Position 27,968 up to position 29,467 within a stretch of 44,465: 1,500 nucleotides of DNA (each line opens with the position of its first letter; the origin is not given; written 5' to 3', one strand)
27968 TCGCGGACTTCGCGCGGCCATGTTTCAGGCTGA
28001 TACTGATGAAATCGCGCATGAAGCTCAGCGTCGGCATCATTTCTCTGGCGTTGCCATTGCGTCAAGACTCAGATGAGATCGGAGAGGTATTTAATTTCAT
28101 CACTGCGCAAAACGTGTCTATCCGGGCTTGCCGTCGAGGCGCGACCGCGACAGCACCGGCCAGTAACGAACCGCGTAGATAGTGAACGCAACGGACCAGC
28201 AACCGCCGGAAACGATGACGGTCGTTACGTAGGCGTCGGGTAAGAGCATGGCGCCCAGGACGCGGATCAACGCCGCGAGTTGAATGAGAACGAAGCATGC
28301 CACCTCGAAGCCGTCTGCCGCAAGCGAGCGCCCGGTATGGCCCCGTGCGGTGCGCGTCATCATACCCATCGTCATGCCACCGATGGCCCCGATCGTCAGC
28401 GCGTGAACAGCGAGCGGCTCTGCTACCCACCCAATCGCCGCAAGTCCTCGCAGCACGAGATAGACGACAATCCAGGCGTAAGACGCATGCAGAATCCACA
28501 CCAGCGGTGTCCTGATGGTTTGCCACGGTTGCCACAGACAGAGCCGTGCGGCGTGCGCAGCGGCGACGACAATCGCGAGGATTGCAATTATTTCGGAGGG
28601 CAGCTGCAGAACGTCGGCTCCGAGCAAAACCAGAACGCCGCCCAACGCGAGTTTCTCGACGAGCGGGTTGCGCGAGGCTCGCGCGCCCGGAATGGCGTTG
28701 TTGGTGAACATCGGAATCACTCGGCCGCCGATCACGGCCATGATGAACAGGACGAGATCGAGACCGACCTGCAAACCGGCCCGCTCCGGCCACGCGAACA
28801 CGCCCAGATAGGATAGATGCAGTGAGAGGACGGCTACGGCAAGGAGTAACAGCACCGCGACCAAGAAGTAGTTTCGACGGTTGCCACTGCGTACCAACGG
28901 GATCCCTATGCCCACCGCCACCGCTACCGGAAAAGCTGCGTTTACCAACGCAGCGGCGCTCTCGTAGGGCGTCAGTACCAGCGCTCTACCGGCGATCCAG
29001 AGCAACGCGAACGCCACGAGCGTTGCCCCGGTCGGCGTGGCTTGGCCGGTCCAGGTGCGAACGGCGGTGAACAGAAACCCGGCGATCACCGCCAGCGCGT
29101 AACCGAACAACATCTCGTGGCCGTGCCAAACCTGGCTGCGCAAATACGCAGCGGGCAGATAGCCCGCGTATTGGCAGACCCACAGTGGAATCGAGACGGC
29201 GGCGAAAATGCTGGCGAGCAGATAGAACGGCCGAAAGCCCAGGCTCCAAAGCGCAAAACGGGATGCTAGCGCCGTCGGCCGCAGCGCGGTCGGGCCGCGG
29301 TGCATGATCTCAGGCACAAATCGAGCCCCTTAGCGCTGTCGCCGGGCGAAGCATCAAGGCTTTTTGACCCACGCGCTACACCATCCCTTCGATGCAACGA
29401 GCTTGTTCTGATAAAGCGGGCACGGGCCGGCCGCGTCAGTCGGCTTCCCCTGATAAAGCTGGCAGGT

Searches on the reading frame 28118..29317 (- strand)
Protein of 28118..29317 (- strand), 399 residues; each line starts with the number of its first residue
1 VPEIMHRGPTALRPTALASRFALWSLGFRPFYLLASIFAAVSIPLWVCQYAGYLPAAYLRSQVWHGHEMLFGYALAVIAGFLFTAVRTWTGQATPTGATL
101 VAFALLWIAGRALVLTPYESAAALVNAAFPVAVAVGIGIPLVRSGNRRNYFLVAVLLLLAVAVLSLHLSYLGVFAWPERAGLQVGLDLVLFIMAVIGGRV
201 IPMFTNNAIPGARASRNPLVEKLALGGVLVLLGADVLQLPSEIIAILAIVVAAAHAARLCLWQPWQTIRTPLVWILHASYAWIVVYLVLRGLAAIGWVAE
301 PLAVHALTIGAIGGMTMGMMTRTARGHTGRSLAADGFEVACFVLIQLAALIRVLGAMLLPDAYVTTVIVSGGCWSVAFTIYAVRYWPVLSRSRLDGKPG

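Call 7: search_protein_families(library=pfam, proteins=[window:28118-29317:-], max_evalue=0.01)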
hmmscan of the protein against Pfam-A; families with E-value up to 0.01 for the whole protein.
window:28118-29317:- (399 aa): 1 family
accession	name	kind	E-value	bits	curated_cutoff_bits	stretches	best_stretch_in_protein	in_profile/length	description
PF05940.17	NnrS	-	3.4e-110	369.3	28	1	22-393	1-371/371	NnrS protein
